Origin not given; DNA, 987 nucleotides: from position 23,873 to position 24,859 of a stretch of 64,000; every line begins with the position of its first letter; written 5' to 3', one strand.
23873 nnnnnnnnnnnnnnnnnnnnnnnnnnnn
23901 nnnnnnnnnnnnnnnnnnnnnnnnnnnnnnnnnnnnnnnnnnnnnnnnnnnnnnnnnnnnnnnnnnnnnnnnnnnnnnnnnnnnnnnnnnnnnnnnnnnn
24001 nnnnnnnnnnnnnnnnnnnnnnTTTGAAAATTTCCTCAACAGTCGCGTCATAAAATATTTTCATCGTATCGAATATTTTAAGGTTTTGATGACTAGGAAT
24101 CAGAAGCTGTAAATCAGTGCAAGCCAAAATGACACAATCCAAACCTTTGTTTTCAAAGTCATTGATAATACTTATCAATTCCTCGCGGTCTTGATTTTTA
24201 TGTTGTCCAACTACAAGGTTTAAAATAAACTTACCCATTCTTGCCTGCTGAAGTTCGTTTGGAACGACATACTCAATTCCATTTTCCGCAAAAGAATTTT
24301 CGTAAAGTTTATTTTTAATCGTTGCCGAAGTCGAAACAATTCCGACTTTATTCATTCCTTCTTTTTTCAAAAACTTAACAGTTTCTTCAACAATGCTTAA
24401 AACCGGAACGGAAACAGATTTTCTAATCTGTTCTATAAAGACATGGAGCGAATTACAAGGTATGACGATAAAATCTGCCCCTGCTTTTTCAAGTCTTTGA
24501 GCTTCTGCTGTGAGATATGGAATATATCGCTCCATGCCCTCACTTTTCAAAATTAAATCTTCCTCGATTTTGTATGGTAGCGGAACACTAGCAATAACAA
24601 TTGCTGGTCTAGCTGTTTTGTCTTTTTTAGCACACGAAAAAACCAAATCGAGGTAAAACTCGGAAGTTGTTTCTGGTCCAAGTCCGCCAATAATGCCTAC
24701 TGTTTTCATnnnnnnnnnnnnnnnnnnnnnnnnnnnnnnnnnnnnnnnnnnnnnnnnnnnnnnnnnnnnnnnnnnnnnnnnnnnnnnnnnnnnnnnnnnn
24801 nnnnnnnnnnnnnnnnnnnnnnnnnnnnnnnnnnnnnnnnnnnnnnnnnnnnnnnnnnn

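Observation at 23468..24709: Free-standing archaeal-type ThrRS editing-domain (DTD-like fold) homologue convergent with an aspartate racemase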

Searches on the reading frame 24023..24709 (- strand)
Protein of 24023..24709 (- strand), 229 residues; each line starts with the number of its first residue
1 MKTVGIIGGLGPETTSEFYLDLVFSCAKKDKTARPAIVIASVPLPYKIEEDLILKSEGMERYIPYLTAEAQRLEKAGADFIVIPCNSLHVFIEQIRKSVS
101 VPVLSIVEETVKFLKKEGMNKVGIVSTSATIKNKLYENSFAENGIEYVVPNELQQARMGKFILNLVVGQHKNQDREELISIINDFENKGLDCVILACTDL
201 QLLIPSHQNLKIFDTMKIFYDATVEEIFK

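Call 3: search_protein_families(library=pfam, proteins=[window:24023-24709:-], max_evalue=1)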
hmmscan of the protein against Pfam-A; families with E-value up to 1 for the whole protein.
window:24023-24709:- (229 aa): 6 families
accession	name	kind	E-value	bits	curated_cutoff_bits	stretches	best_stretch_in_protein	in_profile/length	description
PF01177.27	Asp_Glu_race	-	1.1e-39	136.9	31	1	7-218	1-206/211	Asp/Glu/Hydantoin racemase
PF07302.16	AroM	-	0.0018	18.3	23.8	0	175-199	72-96/219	AroM protein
PF02548.21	Pantoate_transf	-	0.033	14.1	28.7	1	66-106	163-202/259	Ketopantoate hydroxymethyltransferase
PF13714.12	PEP_mutase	-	0.039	14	31.5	1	70-130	163-226/240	Phosphoenolpyruvate phosphomutase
PF08967.16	ENCP4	-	0.054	14.1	31.4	0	102-121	6-25/81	Putative type 4B encapsulin shell protein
PF08901.16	DUF1847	-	0.058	13.4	25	1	106-146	42-83/157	Protein of unknown function (DUF1847)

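Call 4: search_protein_families(library=ncbifam, proteins=[window:24023-24709:-], max_evalue=1)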
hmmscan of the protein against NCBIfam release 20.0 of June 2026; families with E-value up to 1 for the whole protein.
window:24023-24709:- (229 aa): 8 families
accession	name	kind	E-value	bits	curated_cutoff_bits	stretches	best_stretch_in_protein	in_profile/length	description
TIGR00035.1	asp_race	subfamily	6.1e-49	166.7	93.1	1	1-226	2-226/236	amino acid racemase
NF052483.1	racemase_CuyB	equivalog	1.2e-44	153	190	1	4-225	1-223/225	cysteate racemase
NF007569.0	PRK10200.1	equivalog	1e-25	90.9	417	1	1-224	1-225/230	aspartate/glutamate racemase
TIGR00067.1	glut_race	equivalog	1.1e-13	51.2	146.65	1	78-208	62-191/251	glutamate racemase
NF002035.0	PRK00865.1-3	equivalog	7.1e-11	42.2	328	1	71-209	59-196/267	glutamate racemase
NF005679.0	PRK07475.1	subfamily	9.7e-07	28.4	231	1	59-217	61-228/246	hypothetical protein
NF007788.0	PRK10481.1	equivalog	0.0035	17.1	198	0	175-200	76-102/225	hypothetical protein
NF052576.1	PymNtasePynAStpc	equivalog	0.088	12.4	350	1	107-173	87-153/229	pyrimidine 5'-nucleotidase PynA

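Call 37: search_solved_structures(query=window:24023-24709:-, max_evalue=0.00001, show_alignments=1)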
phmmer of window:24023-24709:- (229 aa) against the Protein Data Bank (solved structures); distinct sequences matched with E-value up to 0.00001: 18.
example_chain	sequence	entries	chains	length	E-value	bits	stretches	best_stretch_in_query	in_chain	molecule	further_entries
1jfl_A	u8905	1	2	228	9.9e-40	139.9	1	1-224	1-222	ASPARTATE RACEMASE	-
2dx7_A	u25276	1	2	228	1.8e-38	135.8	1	1-224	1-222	aspartate racemase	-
2zsk_A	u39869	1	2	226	3.1e-27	99.1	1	1-220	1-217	226aa long hypothetical aspartate racemase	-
3ojc_A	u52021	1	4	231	5e-20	75.5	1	1-223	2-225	Putative aspartate/glutamate racemase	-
3s7z_A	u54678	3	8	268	5.4e-20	75.4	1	3-209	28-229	Putative aspartate racemase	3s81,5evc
5hqt_A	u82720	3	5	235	8.9e-18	68.2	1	1-221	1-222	aspartate/glutamate racemase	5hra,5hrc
5ell_A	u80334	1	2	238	9.3e-18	68.1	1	1-221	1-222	Asp/Glu_racemase family protein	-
5b19_A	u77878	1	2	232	1.2e-16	64.5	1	2-219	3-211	Aspartate racemase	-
5elm_A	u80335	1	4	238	2.4e-16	63.5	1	1-221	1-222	Asp/Glu_racemase family protein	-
1iu9_A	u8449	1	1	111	1.9e-12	50.7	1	107-210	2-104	aspartate racemase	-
1b73_A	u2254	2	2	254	2.8e-11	47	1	65-203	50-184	GLUTAMATE RACEMASE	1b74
9lyd_Q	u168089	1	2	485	3.6e-11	46.6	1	106-206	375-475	G-protein coupled receptor 3,Aspartate racemase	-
2jfu_A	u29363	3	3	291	7.5e-11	45.5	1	60-211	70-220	GLUTAMATE RACEMASE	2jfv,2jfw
2vvt_A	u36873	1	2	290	2.4e-09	40.6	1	66-210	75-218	GLUTAMATE RACEMASE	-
2jfo_A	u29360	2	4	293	2.4e-09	40.6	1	66-210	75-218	GLUTAMATE RACEMASE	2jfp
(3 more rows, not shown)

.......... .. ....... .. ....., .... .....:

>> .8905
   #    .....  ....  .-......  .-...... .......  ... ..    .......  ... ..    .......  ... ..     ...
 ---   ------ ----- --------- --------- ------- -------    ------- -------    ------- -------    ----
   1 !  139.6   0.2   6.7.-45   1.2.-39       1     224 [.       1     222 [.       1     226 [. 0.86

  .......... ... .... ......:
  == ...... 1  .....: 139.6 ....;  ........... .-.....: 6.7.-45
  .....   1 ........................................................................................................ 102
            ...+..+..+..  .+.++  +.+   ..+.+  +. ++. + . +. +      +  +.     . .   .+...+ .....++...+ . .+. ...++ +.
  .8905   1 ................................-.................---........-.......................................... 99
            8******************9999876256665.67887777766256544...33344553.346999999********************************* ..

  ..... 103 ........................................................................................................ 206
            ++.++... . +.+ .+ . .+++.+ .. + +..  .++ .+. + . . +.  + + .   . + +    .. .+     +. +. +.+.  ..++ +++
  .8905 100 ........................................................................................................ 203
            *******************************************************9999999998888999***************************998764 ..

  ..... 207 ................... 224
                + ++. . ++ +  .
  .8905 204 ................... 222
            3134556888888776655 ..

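Call 92: find_homologous_proteins(query=window:24023-24709:-, max_evalue=1e-30)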
Query window:24023-24709:- (229 aa): 2407 proteins with E <= 1e-30 among 3123 candidates; the best 120 are listed.
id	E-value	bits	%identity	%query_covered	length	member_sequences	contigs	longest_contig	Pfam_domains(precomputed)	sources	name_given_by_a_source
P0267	3.2e-144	496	100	100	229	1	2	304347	PF01177.28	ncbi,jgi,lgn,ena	ncbi:MAG: amino acid racemase [Patescibacteria group bacterium]|jgi:aspartate racemase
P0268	3.0e-138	477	97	100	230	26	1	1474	PF01177.28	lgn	-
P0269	1.4e-136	471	95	100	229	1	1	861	PF01177.28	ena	-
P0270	3.9e-136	470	95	100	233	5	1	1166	PF01177.28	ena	-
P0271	7.9e-134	462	93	100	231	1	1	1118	PF01177.28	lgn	-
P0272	1.8e-133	461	92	100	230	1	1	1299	PF01177.28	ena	-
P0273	8.1e-133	459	93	100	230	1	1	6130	PF01177.28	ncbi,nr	ncbi:MAG: amino acid racemase [Candidatus Colwellbacteria bacterium]|nr:amino acid racemase [Candida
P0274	1.2e-131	455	91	100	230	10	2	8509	PF01177.28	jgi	-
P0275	2.5e-131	454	91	100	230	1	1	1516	PF01177.28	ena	-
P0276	3.8e-131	453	91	100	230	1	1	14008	PF01177.28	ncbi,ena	-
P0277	1.2e-130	452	90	100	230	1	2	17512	PF01177.28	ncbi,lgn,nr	ncbi:MAG: amino acid racemase [Candidatus Liptonbacteria bacterium]|nr:amino acid racemase [Candidat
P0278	1.6e-129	448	90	100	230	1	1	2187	PF01177.28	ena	-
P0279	2.6e-129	447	89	100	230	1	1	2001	PF01177.28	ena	-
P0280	4.1e-129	447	90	100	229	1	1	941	PF01177.28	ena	-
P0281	7.7e-129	446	90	98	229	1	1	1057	PF01177.28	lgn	-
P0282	8.0e-129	446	89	100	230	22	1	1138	PF01177.28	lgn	-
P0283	2.2e-128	444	89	100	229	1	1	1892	PF01177.28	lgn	-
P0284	2.5e-128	444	89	100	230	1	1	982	PF01177.28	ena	-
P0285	3.9e-128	444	87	100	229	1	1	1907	PF01177.28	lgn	-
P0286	5.4e-128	443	88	100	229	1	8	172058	PF01177.28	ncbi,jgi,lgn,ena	-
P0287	5.5e-128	443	88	100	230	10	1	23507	PF01177.28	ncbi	-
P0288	6.2e-128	443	88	100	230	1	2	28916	PF01177.28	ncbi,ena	-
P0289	2.4e-127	441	88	100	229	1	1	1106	PF01177.28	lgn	-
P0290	4.5e-127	440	89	99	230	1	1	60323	PF01177.28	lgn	-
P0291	4.8e-127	440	88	100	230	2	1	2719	PF01177.28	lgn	-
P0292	5.4e-127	440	89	100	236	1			PF01177.28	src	-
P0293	1.4e-126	438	88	100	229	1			PF01177.28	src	-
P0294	1.9e-126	438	86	100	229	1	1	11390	PF01177.28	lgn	-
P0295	2.2e-126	438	87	100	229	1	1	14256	PF01177.28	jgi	-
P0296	2.4e-126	438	87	100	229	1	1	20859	PF01177.28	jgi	-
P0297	2.7e-126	438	87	100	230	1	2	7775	PF01177.28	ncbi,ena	-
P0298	2.9e-126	437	87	100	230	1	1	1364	PF01177.28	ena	-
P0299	7.0e-126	436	86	100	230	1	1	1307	PF01177.28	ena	-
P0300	7.5e-126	436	86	100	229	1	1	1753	PF01177.28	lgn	-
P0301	1.3e-125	435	86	100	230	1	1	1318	PF01177.28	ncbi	-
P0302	3.8e-125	434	88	100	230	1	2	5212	PF01177.28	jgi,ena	-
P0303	4.4e-125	434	86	100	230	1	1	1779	PF01177.28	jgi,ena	-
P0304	4.6e-125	434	88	100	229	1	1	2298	PF01177.28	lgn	-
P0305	6.5e-125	433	86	99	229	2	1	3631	PF01177.28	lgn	-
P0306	2.6e-124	431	86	100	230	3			PF01177.28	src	-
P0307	5.0e-124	430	85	100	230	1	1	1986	PF01177.28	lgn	-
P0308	7.9e-124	429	85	100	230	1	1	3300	PF01177.28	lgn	-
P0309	8.8e-124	429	86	100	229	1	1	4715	PF01177.28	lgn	-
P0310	2.2e-123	428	85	100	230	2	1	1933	PF01177.28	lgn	-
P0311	6.9e-123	426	85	100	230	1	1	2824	PF01177.28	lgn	-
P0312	1.5e-122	425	84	100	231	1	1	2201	PF01177.28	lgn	-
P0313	1.5e-122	425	86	100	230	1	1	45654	PF01177.28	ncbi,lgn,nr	ncbi:MAG: amino acid racemase [bacterium]|nr:amino acid racemase [bacterium]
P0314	1.9e-122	425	85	99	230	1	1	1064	PF01177.28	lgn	-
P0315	3.4e-122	424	85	99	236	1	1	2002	PF01177.28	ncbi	-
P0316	4.3e-122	424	84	100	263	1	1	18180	PF01177.28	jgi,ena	-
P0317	5.0e-122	424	82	100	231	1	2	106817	PF01177.28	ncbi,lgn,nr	ncbi:MAG: amino acid racemase [Patescibacteria group bacterium]|nr:amino acid racemase [Patescibacte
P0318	1.0e-121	423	84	100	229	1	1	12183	PF01177.28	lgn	-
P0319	1.2e-121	422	83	100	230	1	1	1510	PF01177.28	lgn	-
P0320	1.8e-121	422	83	100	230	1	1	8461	PF01177.28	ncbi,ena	ncbi:MAG: amino acid racemase [Patescibacteria group bacterium]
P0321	2.3e-121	421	83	100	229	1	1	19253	PF01177.28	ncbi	-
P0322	3.7e-121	421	84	100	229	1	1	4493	PF01177.28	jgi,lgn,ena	-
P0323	5.4e-121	420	83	100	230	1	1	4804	PF01177.28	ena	-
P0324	6.2e-121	420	83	100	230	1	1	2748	PF01177.28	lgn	-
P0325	7.3e-121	420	83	100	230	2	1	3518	PF01177.28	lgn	-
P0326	2.2e-120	418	83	100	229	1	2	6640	PF01177.28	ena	-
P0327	3.3e-120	418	84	100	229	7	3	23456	PF01177.28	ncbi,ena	ncbi:MAG: amino acid racemase [Patescibacteria group bacterium]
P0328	3.6e-120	418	83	100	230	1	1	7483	PF01177.28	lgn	-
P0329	5.4e-120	417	83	100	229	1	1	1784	PF01177.28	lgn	-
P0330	7.3e-120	417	84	100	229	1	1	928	PF01177.28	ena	-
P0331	7.4e-120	417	83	100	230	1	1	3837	PF01177.28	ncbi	-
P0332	1.3e-119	416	83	100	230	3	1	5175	PF01177.28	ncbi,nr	ncbi:MAG: amino acid racemase [bacterium]|nr:amino acid racemase [bacterium]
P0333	1.6e-119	415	81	100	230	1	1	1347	PF01177.28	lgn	-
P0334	1.6e-119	415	83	99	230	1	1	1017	PF01177.28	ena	-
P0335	3.0e-119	415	82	100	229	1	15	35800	PF01177.28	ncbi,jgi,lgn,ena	ncbi:MAG TPA: amino acid racemase [Candidatus Paceibacterota bacterium]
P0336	4.6e-119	414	83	100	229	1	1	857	PF01177.28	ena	-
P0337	5.6e-119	414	82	100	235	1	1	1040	PF01177.28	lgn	-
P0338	1.0e-118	413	80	100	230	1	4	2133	PF01177.28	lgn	-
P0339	1.2e-118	413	82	100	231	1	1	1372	PF01177.28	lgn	-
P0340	3.1e-118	411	82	100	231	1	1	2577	PF01177.28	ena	-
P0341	3.2e-118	411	82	100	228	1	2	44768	PF01177.28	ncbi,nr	ncbi:MAG: amino acid racemase [Candidatus Pacebacteria bacterium]|nr:amino acid racemase [Candidatus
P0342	4.3e-118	411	82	100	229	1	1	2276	PF01177.28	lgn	-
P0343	6.8e-118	410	82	100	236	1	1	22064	PF01177.28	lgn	-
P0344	2.5e-117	408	82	100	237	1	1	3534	PF01177.28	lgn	-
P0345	3.2e-117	408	81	100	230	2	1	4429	PF01177.28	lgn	-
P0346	3.5e-117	408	82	100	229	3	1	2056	PF01177.28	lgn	-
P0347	5.6e-117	407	79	100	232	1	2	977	PF01177.28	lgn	-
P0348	6.0e-117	407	79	100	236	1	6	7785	PF01177.28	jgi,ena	jgi:aspartate racemase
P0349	1.3e-116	406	82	100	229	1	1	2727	PF01177.28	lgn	-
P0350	2.0e-116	405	80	100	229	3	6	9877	PF01177.28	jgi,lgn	jgi:aspartate racemase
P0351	2.1e-116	405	79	100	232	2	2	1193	PF01177.28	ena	-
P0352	2.7e-116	405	79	100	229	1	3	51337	PF01177.28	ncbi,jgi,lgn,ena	ncbi:MAG: amino acid racemase [bacterium]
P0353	3.7e-116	404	79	100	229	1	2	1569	PF01177.28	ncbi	-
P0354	3.8e-116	404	79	100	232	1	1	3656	PF01177.28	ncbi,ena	-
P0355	4.0e-116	404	81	100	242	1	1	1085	PF01177.28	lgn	-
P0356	5.2e-116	404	78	100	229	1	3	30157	PF01177.28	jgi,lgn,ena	jgi:aspartate racemase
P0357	8.0e-116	403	80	100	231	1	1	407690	PF01177.28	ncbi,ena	-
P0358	9.1e-116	403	79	100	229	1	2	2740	PF01177.28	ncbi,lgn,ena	ncbi:MAG: amino acid racemase [Patescibacteria group bacterium]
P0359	1.1e-115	403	78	100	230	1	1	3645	PF01177.28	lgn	-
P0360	1.5e-115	402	79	100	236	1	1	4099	PF01177.28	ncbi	-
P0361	2.4e-115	402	80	100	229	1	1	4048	PF01177.28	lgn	-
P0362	2.8e-115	402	79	100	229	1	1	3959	PF01177.28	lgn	-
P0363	6.2e-115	400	79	100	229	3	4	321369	PF01177.28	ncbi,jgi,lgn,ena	-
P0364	8.5e-115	400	80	100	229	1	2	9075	PF01177.28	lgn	-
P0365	1.2e-114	399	79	99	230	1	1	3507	PF01177.28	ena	-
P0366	1.2e-114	399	78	100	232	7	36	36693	PF01177.28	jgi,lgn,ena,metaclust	metaclust:\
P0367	1.3e-114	399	78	100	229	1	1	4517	PF01177.28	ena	-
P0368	1.4e-114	399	80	100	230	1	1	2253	PF01177.28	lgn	-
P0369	1.5e-114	399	78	100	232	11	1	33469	PF01177.28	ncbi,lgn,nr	ncbi:MAG: amino acid racemase [bacterium]|nr:amino acid racemase [bacterium]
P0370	1.7e-114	399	79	100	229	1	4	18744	PF01177.28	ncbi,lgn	-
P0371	2.1e-114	399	79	100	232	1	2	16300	PF01177.28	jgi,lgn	jgi:aspartate racemase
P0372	2.3e-114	399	80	100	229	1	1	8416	PF01177.28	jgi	jgi:aspartate racemase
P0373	2.9e-114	398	79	100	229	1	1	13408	PF01177.28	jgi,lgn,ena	-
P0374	3.7e-114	398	78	100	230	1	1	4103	PF01177.28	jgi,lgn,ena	-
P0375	6.4e-114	397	77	100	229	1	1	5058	PF01177.28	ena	-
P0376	6.8e-114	397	79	100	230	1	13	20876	PF01177.28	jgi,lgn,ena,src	-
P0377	7.4e-114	397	78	100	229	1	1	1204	PF01177.28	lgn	-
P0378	9.1e-114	397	78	100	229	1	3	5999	PF01177.28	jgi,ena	-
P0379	9.4e-114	397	78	100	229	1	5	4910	PF01177.28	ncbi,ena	ncbi:MAG: amino acid racemase [Patescibacteria group bacterium]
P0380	1.0e-113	396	78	99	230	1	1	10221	PF01177.28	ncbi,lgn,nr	ncbi:MAG: amino acid racemase [Candidatus Taylorbacteria bacterium]|nr:amino acid racemase [Candidat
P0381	1.2e-113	396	79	100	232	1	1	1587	PF01177.28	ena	-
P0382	1.4e-113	396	78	100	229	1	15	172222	PF01177.28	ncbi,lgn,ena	-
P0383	2.5e-113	395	76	100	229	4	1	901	PF01177.28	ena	-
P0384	5.2e-113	394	78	100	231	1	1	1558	PF01177.28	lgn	-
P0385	7.2e-113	394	78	100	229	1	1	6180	PF01177.28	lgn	-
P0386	8.3e-113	393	77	100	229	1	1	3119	PF01177.28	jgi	-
